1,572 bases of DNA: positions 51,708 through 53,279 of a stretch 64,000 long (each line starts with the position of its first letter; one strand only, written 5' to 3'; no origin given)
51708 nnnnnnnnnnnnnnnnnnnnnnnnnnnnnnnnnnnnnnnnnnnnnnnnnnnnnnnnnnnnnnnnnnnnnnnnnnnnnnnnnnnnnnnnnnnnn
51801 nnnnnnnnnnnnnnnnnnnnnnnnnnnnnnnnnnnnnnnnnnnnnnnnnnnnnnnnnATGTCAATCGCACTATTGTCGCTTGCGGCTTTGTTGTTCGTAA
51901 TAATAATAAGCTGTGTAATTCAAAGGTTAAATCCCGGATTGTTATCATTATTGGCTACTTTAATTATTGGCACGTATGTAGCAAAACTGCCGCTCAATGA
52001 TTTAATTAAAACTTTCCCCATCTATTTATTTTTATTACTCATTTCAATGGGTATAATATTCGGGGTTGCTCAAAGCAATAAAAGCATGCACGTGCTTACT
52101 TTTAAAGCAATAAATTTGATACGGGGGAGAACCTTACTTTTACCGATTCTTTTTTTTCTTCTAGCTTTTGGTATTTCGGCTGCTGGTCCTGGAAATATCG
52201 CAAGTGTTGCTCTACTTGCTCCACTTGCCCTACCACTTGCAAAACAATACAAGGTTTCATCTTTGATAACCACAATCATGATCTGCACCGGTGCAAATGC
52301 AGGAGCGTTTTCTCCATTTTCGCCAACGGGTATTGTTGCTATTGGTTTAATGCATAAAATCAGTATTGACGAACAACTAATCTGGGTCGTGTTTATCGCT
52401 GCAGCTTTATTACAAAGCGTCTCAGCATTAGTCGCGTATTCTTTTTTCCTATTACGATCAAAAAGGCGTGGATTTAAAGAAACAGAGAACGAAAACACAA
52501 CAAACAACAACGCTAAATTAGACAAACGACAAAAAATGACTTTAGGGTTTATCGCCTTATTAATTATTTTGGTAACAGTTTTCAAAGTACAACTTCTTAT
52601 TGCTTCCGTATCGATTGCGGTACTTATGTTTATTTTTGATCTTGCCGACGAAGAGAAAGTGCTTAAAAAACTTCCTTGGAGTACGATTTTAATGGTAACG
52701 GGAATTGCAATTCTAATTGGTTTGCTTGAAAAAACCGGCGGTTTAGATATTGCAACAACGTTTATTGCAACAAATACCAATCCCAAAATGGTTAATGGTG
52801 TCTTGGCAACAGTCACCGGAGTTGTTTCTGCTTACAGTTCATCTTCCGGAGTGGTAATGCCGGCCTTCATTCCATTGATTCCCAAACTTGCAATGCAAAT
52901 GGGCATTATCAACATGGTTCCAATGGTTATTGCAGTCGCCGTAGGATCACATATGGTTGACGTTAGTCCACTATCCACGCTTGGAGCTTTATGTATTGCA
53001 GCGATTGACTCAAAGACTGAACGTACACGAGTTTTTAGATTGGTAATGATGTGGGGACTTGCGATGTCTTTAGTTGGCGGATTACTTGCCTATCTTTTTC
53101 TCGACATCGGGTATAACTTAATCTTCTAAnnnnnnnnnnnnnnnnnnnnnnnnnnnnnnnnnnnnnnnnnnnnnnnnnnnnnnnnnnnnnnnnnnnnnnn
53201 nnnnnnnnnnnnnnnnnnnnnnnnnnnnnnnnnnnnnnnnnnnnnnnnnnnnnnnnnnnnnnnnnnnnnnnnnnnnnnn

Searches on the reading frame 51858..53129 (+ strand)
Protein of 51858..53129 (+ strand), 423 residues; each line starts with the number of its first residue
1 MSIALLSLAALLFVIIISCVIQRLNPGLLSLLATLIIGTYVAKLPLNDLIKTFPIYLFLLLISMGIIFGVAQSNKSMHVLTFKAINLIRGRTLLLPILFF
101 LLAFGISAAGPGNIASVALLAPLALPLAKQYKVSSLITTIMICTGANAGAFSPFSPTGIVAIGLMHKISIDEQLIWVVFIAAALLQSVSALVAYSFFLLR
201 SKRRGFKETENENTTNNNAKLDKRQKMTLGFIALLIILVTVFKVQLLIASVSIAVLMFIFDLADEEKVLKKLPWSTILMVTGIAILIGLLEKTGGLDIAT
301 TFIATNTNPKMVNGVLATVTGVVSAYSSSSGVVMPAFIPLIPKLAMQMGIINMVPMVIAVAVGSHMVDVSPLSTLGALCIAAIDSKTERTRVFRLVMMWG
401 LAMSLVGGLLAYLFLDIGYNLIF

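Call 36: search_protein_families(library=pfam, proteins=[window:51858-53129:+], max_evalue=0.001)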
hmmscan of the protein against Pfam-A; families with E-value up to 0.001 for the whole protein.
window:51858-53129:+ (423 aa): 2 families
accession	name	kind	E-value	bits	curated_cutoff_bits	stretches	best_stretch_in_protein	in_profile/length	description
PF07158.17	MatC_N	-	3.6e-27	95.7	23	1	1-150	1-149/149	Dicarboxylate carrier protein MatC N-terminus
PF03600.22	CitMHS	-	8.7e-25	88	31.9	1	16-363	4-336/336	Citrate transporter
